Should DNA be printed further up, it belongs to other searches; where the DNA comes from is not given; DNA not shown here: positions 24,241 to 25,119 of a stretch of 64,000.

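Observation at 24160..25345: Low-GC islet with two hypothetical genes next to a nested-palindrome repeat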

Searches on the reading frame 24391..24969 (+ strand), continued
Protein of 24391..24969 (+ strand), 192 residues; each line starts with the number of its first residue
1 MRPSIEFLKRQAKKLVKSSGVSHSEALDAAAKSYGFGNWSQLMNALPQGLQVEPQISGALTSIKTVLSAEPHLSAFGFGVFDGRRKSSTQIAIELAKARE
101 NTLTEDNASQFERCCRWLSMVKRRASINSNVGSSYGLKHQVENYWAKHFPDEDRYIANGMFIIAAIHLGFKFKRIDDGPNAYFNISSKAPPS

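Call 43: get_annotated_region(hit=H3, flank=6000)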
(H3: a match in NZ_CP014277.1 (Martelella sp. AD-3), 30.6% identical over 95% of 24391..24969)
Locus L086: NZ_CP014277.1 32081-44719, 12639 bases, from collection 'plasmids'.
description: Martelella sp. AD-3 plasmid unnamed2, complete sequence
organism: Martelella sp. AD-3 (NCBI taxid 686597)
taxonomy: Bacteria; Pseudomonadota; Alphaproteobacteria; Hyphomicrobiales; Aurantimonadaceae; Martelella; Martelella sp. AD-3
host: -; source: petroleum-contaminated soil with high salinity,petroleum-contaminated soil with high salinity; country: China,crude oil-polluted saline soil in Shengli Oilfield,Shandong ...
typing (MOB-suite, as given by PLSDB): mobilizable; replicon rep_cluster_354; relaxase MOBQ
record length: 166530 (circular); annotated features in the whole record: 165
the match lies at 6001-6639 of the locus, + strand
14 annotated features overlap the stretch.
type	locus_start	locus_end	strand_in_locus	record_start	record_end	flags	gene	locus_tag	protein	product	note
CDS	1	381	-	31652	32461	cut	phnC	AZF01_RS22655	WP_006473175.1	phosphonate ABC transporter ATP-binding protein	GO:0015716 - organic phosphonate transport [Evidence IEA]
CDS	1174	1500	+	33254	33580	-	-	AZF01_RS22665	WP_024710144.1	helix-turn-helix transcriptional regulator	-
CDS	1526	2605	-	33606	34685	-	-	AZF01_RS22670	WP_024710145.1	site-specific integrase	GO:0015074 - DNA integration [Evidence IEA]; GO:0006310 - DNA recombination [Evidence IEA]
CDS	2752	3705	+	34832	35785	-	-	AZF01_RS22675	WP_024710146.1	DUF1403 family protein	-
CDS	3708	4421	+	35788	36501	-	-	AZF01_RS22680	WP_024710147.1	SMC-Scp complex subunit ScpB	-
CDS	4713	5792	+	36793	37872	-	-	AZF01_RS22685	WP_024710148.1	ATP-binding protein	-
CDS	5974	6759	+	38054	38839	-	-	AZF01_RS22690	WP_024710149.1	hypothetical protein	-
CDS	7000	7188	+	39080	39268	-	-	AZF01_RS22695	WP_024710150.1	hypothetical protein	-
CDS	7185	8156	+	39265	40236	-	-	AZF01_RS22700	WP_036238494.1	RimK-like protein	-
CDS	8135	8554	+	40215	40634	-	-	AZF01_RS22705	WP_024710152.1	hypothetical protein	-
CDS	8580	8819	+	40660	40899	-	-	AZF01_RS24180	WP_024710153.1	hypothetical protein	-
CDS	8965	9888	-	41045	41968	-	-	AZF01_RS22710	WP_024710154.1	nucleotidyl transferase AbiEii/AbiGii toxin family protein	-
CDS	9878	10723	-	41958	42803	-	-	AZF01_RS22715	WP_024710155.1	type IV toxin-antitoxin system AbiEi family antitoxin domain-containing protein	-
CDS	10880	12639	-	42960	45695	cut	-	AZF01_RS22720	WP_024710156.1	UvrD-helicase domain-containing protein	-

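Call 44: get_annotated_region(hit=H10, flank=6000)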
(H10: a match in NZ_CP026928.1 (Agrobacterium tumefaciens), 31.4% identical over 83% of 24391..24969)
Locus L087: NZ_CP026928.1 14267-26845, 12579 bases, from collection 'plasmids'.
description: Agrobacterium tumefaciens strain 1D1609 plasmid pAt1D1609b, complete sequence
organism: Agrobacterium tumefaciens (NCBI taxid 358)
taxonomy: Bacteria; Pseudomonadota; Alphaproteobacteria; Hyphomicrobiales; Rhizobiaceae; Agrobacterium; Agrobacterium tumefaciens
host: -; source: Medicago sativa,from a crown gall tumor on a field-grown alfalfa; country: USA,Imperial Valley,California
typing (MOB-suite, as given by PLSDB): conjugative; replicon rep_cluster_592; relaxase MOBQ; mating-pair formation MPF_T
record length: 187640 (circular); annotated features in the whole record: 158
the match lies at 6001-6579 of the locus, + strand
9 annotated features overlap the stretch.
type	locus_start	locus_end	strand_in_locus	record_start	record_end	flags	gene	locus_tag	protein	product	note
CDS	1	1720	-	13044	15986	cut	-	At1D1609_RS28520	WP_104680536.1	hypothetical protein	-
CDS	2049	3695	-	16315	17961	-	-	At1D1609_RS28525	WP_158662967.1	hypothetical protein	-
CDS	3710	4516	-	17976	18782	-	-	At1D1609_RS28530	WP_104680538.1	UPF0489 family protein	-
CDS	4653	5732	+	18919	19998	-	-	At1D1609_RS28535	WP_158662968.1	ATP-binding protein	-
CDS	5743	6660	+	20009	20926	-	-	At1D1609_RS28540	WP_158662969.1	hypothetical protein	-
CDS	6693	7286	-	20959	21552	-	-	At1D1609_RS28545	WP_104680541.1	recombinase family protein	GO:0006310 - DNA recombination [Evidence IEA]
CDS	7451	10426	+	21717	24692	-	-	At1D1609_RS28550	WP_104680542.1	Tn3 family transposase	-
CDS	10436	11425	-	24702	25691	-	-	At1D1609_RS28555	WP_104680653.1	glycerophosphodiester phosphodiesterase family protein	GO:0006629 - lipid metabolic process [Evidence IEA]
CDS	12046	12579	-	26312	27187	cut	-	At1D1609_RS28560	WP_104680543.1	Shedu anti-phage system protein SduA domain-containing protein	-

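Call 45: get_annotated_region(hit=H15, flank=6000)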
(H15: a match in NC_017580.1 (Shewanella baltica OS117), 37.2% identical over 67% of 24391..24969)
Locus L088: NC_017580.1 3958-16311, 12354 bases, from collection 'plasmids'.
description: Shewanella baltica OS117 plasmid pSBAL11702, complete sequence
organism: Shewanella baltica OS117 (NCBI taxid 693970)
taxonomy: Bacteria; Pseudomonadota; Gammaproteobacteria; Alteromonadales; Shewanellaceae; Shewanella; Shewanella baltica; Shewanella baltica OS117
host: -; source: -; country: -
typing (MOB-suite, as given by PLSDB): conjugative; replicon rep_cluster_862; relaxase MOBH; mating-pair formation MPF_G
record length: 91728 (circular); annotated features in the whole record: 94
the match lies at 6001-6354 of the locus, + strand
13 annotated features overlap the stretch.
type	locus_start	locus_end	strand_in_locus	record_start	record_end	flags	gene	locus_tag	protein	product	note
CDS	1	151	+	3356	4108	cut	-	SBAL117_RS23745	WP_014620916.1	hypothetical protein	-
CDS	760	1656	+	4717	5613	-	-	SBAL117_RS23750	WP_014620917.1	hypothetical protein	-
CDS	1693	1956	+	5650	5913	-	-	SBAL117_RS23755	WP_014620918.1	hypothetical protein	-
CDS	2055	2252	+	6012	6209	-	-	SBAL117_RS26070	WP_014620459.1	hypothetical protein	-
CDS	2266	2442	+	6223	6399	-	-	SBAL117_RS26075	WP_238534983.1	hypothetical protein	-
CDS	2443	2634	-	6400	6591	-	-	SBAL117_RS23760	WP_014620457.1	hypothetical protein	-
CDS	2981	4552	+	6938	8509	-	-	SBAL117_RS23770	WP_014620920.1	DUF6035 family protein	-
CDS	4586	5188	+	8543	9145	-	-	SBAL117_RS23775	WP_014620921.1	hypothetical protein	-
CDS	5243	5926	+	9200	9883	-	-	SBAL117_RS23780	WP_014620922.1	hypothetical protein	-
CDS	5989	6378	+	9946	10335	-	-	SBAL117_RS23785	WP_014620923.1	hypothetical protein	-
CDS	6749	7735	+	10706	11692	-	-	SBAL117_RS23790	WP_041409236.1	Abi family protein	-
CDS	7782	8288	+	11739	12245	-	-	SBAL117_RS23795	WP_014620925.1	super-infection exclusion protein B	-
CDS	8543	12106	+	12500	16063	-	-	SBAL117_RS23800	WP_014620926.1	hypothetical protein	-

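Call 46: predict_structure(alignment_id=A1)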
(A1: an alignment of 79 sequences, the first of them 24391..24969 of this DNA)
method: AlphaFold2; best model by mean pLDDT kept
length: 192 residues; sequences in the alignment: 79
mean_pLDDT: 92.9   pTM: 0.74
mean pLDDT of the five models: 92.9, 92.9, 92.6, 92.4, 92.3
residues with pLDDT >= 90: 164; 70-90: 15; 50-70: 10; < 50: 3
segments of 3 or more residues with pLDDT < 50: 49-51
pLDDT, mean of each block of 10 residues (from residue 1): 81 96 97 93 75 71 98 98 97 98 97 96 97 97 96 97 98 97 92 58
secondary structure, 60 per line:
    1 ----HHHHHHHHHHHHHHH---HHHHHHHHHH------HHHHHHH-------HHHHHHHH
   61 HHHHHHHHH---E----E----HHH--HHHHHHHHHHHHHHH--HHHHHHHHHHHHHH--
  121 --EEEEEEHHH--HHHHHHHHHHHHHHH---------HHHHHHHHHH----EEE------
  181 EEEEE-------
elements in order: H5-19 H23-32 H39-45 H53-69 H88-102 H105-118 E123-128 H134-148 H158-167 E172-174 E181-185
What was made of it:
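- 24391..24969 (+): orf192: a 192-aa basic two-domain protein. Residues 1-46 (24391-24528) form a three-helix module. Residues 53-192 (24547-24966) form the conserved C-domain, whose core (residues 105-185, 24703-24945) has winged-helix topology. Structure: AlphaFold2 with 79 sequences gives pLDDT 92.9 and pTM 0.74 (call 46).
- On Winged-helix (wHTH) fold superfamily: The AlphaFold2 model (pLDDT 92.9) has H105-118, E123-128, H134-148, H158-167, E172-174 and E181-185 (call 46).
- The AlphaFold2 model has pLDDT 92.9 with helix-strand-helix-helix-strand-wing-strand order (call 46).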

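Call 48: get_annotated_region(hit=H39, flank=5000)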
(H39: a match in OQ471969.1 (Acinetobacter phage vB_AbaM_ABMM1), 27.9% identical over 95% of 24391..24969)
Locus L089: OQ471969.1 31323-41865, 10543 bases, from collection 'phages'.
description: Acinetobacter phage vB_AbaM_ABMM1, complete genome.
organism: Acinetobacter phage vB_AbaM_ABMM1 (NCBI taxid 3032412)
taxonomy: Viruses; Duplodnaviria; Heunggongvirae; Uroviricota; Caudoviricetes
host: Acinetobacter baumannii; source: -; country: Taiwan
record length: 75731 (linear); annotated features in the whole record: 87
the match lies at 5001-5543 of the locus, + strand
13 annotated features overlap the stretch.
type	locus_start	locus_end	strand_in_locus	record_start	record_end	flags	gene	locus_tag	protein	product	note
CDS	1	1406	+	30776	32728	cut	-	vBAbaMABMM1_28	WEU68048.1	hypothetical protein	-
CDS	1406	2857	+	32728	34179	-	-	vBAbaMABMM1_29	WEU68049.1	hypothetical protein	-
CDS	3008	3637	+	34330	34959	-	-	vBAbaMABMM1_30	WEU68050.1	hypothetical protein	-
CDS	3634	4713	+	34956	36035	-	-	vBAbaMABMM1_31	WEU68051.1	XRE family transcriptional regulator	-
CDS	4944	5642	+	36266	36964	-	-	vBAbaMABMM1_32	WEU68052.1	hypothetical protein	-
CDS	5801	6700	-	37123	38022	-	-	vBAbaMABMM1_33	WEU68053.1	antirepressor N-terminal domain-containing protein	-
CDS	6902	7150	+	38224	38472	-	-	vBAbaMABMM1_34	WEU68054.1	repressor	-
CDS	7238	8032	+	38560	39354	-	-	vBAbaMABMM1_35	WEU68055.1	baseplate tail-tube protein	-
CDS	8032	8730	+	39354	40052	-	-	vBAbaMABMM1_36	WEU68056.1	hypothetical protein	-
CDS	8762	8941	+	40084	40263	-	-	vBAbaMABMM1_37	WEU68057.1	hypothetical protein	-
CDS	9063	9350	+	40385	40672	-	-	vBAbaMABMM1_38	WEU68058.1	holin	-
CDS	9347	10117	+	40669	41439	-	-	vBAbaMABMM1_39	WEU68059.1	putative lysin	-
CDS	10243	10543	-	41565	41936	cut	-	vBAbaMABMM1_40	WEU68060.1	hypothetical protein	-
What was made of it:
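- The Acinetobacter phage copy lies in the repressor/antirepressor region, where accessory 'moron' genes are typically found (call 48).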

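Call 49: get_annotated_region(hit=H9, flank=6000)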
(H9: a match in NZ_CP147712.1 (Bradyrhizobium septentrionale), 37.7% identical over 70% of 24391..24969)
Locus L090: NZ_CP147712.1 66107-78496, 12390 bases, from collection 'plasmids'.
description: Bradyrhizobium septentrionale strain 5S5 plasmid pBs5S5b, complete sequence
organism: Bradyrhizobium septentrionale (NCBI taxid 1404411)
taxonomy: Bacteria; Pseudomonadota; Alphaproteobacteria; Hyphomicrobiales; Nitrobacteraceae; Bradyrhizobium; Bradyrhizobium septentrionale
host: -; source: Glycine max,cell culture,Root nodule from soybean plant inoculated with root zone soil from Apios americana; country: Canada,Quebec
typing (MOB-suite, as given by PLSDB): conjugative; relaxase MOBP,MOBQ; mating-pair formation MPF_T
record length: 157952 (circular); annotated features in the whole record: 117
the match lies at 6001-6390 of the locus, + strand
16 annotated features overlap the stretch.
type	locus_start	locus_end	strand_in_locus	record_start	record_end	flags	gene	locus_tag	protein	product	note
CDS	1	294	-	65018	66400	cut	-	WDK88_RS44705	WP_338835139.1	DUF4365 domain-containing protein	-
CDS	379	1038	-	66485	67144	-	-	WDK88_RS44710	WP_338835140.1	hypothetical protein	-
CDS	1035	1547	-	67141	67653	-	-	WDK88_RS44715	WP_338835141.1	DUF3990 domain-containing protein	-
CDS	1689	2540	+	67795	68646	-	-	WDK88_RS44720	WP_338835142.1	hypothetical protein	-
CDS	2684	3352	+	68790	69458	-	-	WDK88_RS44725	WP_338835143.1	DUF6088 family protein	-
CDS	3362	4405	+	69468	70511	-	-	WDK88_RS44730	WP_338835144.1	nucleotidyl transferase AbiEii/AbiGii toxin family protein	-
CDS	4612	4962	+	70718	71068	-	-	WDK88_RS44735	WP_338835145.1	hypothetical protein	-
CDS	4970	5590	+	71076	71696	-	-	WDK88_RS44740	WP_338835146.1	hypothetical protein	-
CDS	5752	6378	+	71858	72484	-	-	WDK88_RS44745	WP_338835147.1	hypothetical protein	-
CDS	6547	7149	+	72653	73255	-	-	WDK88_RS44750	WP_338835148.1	hypothetical protein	-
CDS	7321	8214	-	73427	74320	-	-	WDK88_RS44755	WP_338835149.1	hypothetical protein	-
CDS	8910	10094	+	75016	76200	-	-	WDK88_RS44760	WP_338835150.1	DUF2235 domain-containing protein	-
CDS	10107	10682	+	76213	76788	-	-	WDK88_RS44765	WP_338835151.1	hypothetical protein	-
CDS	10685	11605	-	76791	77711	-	ligD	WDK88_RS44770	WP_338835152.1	non-homologous end-joining DNA ligase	GO:0006310 - DNA recombination [Evidence IEA]; GO:0006281 - DNA repair [Evidence IEA]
CDS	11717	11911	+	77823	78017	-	-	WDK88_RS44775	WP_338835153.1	DUF3606 domain-containing protein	-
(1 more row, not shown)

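Call 57: find_encoding_contigs(protein=P0008, flank=8000, max_places=2)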
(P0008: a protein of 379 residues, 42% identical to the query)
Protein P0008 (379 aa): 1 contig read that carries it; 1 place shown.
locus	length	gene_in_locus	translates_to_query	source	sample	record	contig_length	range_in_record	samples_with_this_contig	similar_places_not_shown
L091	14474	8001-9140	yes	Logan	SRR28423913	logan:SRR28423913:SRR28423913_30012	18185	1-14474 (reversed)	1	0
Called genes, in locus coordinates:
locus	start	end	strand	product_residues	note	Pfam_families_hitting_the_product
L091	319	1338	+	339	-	-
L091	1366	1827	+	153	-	-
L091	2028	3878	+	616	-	PF02463:SMC_N, PF11398:DUF2813 (faint), PF13175:AAA_15, PF13476:AAA_23, PF13175:AAA_15, PF13304:AAA_21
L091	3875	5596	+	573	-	PF00580:UvrD-helicase, PF13245:AAA_19, PF01443:Viral_helicase1 (faint), PF13361:UvrD_C (weak)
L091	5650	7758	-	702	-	PF04545:Sigma70_r4 (faint), PF08722:Tn7_TnsA-like_N (weak)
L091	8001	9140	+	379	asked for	-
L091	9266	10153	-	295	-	-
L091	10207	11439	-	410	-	-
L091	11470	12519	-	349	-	-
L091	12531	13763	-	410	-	-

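Call 58: find_encoding_contigs(protein=P0145, flank=8000, max_places=2)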
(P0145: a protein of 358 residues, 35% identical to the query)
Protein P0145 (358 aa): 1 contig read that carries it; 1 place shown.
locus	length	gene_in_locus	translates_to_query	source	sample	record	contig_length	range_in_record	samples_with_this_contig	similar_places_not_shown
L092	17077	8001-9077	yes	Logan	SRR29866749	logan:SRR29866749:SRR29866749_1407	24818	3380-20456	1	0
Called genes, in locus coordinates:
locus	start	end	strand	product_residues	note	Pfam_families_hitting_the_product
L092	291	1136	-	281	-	PF23947:DUF7281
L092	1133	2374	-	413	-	-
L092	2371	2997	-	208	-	PF21980:MksE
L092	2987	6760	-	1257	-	PF12128:DUF3584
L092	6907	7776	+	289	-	PF26109:WHD_BrxR, PF13280:WYL, PF26107:BrxR_CTD (weak)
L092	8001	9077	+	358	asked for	-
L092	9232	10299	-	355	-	-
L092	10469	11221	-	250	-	PF03372:Exo_endo_phos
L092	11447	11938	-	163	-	-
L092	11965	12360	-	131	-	-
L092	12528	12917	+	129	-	PF13560:HTH_31, PF01381:HTH_3, PF12844:HTH_19 (weak)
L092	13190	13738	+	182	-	-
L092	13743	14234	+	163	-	PF04002:RadC, PF14464:Prok-JAB (weak)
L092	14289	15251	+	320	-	PF00589:Phage_integrase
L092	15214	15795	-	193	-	-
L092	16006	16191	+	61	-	PF05930:Phage_AlpA, PF12728:HTH_17 (weak)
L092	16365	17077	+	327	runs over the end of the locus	-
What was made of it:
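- Others sit next to Wadjet and BrxR (call 58), AbiE (calls 43, 49), Abi and SieB (call 45) and Shedu (call 44).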

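Call 59: find_encoding_contigs(protein=P0124, flank=8000, max_places=2)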
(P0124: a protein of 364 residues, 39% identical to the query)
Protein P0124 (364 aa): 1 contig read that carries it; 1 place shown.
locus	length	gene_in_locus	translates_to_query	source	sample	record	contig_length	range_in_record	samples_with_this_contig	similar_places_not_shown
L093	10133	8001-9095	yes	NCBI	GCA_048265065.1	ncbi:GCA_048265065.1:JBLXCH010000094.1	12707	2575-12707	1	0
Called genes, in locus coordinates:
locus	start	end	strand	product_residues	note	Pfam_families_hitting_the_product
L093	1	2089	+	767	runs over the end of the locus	PF00665:rve, PF24764:rva_4 (faint), PF09299:Mu-transpos_C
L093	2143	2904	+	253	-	PF13401:AAA_22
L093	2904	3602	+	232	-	-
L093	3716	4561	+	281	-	PF13401:AAA_22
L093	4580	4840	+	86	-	-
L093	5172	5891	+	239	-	PF08765:Mor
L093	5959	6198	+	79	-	-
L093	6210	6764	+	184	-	-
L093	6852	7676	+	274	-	PF10123:Mu-like_Pro_N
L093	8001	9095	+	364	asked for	-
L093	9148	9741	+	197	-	-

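Call 60: fold_search(model_id=the predicted structure, library=viral)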
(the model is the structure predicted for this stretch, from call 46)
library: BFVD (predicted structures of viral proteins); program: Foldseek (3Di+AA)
matches with E <= 10: 225; with E <= 0.001: 1
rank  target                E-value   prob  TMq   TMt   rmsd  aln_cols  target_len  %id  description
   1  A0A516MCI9            5.9e-05  1.00  0.45  0.58   5.5       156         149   18  (no name in the UniProt tables at hand)
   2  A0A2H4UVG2            9.5e-02  0.54  0.29  0.26  17.8       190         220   10  Uncharacterized protein [Bodo saltans virus]
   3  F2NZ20                2.6e-01  0.33  0.28  0.32  16.6       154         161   10  Complete DpAV4 genome [Diadromus pulchellus ascovirus 4a]
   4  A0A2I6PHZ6            3.1e-01  1.00  0.21  0.77   1.0        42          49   31  Uncharacterized protein [Pseudomonas phage PMBT3]
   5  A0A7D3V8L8            3.2e-01  0.12  0.17  0.20  13.6       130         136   15  Uncharacterized protein [Fadolivirus FV1/VV64]
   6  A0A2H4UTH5            4.3e-01  0.77  0.31  0.16   3.9        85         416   12  Peptidoglycan-binding domain-containing protein [Bodo saltans virus]
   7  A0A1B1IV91            4.8e-01  0.06  0.14  0.11  23.2       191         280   17  (no name in the UniProt tables at hand)
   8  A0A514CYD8            5.3e-01  0.10  0.19  0.17  17.4       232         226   10  (no name in the UniProt tables at hand)
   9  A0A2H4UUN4            7.9e-01  0.18  0.31  0.21  19.6       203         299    9  Bacteriophage T5 Orf172 DNA-binding domain-containing protein [Bodo saltans virus]
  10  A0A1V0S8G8            7.9e-01  0.06  0.16  0.10  18.4       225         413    9  Uncharacterized protein [Catovirus CTV1]
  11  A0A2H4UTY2            8.4e-01  0.16  0.30  0.21  23.7       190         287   14  Bro-N domain-containing antirepressor protein [Bodo saltans virus]
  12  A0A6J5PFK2            8.8e-01  0.06  0.17  0.08  20.0       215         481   10  Uncharacterized protein [uncultured Caudovirales phage]
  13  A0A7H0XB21            9.9e-01  0.18  0.30  0.08  17.2       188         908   14  (no name in the UniProt tables at hand)
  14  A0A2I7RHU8            9.9e-01  0.11  0.21  0.26  14.9       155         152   12  (no name in the UniProt tables at hand)
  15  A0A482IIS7            9.9e-01  0.10  0.21  0.28  13.0       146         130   10  Uncharacterized protein [Erwinia phage Derbicus]
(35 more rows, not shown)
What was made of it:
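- Tried and rejected: BFVD gave one unnamed hit (call 60).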

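Call 61: fold_search(model_id=the predicted structure, library=pdb)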
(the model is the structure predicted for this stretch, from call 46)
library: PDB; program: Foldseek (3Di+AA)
matches with E <= 10: 126; with E <= 0.001: 0
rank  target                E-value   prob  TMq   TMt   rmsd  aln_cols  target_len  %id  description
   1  4z30                  5.5e-01  0.16  0.27  0.19  19.7       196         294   13  Crystal structure of the ROQ domain of human Roquin-2 (released 2015-10-14)
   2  4qil_B                6.1e-01  0.18  0.28  0.20  19.7       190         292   13  Crystal structure of the ROQ domain of human Roquin in complex with the Hmg19 stem-loop RNA (released 2014-07-16)
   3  4qil_A                8.1e-01  0.15  0.26  0.19  15.8       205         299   13  Crystal structure of the ROQ domain of human Roquin in complex with the Hmg19 stem-loop RNA (released 2014-07-16)
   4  9dd3_A                9.5e-01  0.06  0.15  0.13  18.1       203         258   12  Crystal Structure of Designed allosteric facilitated dissociation switch AS5 in complex state HE (released 2025-08-20)
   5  4qi2_D                1.1e+00  0.41  0.27  0.33   5.1        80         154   12  X-ray structure of the ROQ domain from murine Roquin-1 in complex with a 23-mer Tnf-CDE RNA (released 2014-07-16)
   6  4qi2_C                1.2e+00  0.35  0.27  0.32   5.1        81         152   14  X-ray structure of the ROQ domain from murine Roquin-1 in complex with a 23-mer Tnf-CDE RNA (released 2014-07-16)
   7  4zlc_A                1.2e+00  0.35  0.26  0.31   5.1        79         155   13  Crystal structure of the ROQ domain of human Roquin-2 (released 2015-08-19)
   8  4z31_A                1.2e+00  0.13  0.27  0.19  20.4       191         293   13  Crystal structure of the RC3H2 ROQ domain in complex with stem-loop and double-stranded forms of RNA (released 2015-10-14)
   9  4ulw_A                1.3e+00  0.35  0.27  0.33   5.1        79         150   13  Crystal structure of the ROQ-domain of human ROQUIN1 (released 2015-01-14)
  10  6tqa_C                1.3e+00  0.14  0.22  0.26  10.2       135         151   10  X-ray structure of Roquin ROQ domain in complex with a UCP3 CDE2 SL RNA motif (released 2020-05-27)
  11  4zlc_C                1.4e+00  0.35  0.27  0.33   4.9        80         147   14  Crystal structure of the ROQ domain of human Roquin-2 (released 2015-08-19)
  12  4qi0_B                1.4e+00  0.35  0.27  0.31   4.6        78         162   13  X-ray structure of the ROQ domain from murine Roquin-1 (released 2014-07-16)
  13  4qi2_A                1.4e+00  0.33  0.27  0.32   5.1        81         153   14  X-ray structure of the ROQ domain from murine Roquin-1 in complex with a 23-mer Tnf-CDE RNA (released 2014-07-16)
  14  4zlc_D                1.5e+00  0.33  0.27  0.33   4.9        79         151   13  Crystal structure of the ROQ domain of human Roquin-2 (released 2015-08-19)
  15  4qik_B                1.6e+00  0.12  0.30  0.21  19.9       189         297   12  Crystal structure of the ROQ domain of human Roquin in complex with the TNF23 RNA duplex (released 2014-07-16)
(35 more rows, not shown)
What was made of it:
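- Foldseek against the PDB found nothing significant (best E 0.55, call 61).
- Tried and rejected: Foldseek against the PDB gave nothing significant (call 61).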

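Call 66: search_protein_families(library=pfam, proteins=[P0008, P0010, P0042, P0070, P0124, P0145, P0132, P0058, P0028, P0053], max_evalue=0.1)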
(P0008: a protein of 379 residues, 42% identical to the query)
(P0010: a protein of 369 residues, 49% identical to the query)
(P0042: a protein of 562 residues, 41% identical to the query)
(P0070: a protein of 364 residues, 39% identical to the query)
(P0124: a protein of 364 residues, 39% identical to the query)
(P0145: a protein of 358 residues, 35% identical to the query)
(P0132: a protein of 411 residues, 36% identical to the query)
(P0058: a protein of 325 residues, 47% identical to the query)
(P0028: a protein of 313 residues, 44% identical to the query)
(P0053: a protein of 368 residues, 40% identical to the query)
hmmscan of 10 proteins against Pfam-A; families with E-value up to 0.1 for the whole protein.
P0008 (379 aa): 0 families

P0010 (369 aa): 0 families

P0042 (562 aa): 1 family
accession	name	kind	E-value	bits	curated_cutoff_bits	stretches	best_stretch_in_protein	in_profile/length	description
PF20066.5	Glyoxalase_8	-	0.00016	22.2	23.7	1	10-61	6-57/143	Glyoxalase superfamily protein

P0070 (364 aa): 0 families

P0124 (364 aa): 0 families

P0145 (358 aa): 1 family
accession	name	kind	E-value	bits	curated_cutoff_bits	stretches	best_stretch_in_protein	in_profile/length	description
PF04304.18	DUF454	-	0.027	14.9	35.1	1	120-151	31-62/115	Protein of unknown function (DUF454)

P0132 (411 aa): 0 families

P0058 (325 aa): 3 families
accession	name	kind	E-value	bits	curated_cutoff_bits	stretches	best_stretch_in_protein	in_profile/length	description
PF14082.12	SduA_C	-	2.8e-10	41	27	1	17-169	3-158/159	Shedu protein SduA, C-terminal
PF05082.18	Rop-like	-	0.031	14.5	27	1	96-122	13-38/64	Rop-like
PF15335.11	CAAP1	-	0.054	14.4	25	0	138-170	12-44/63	Caspase activity and apoptosis inhibitor 1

P0028 (313 aa): 0 families

P0053 (368 aa): 0 families
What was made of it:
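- One is fused to a Shedu nuclease domain (call 66). One relative is a Shedu-nuclease fusion (call 66).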
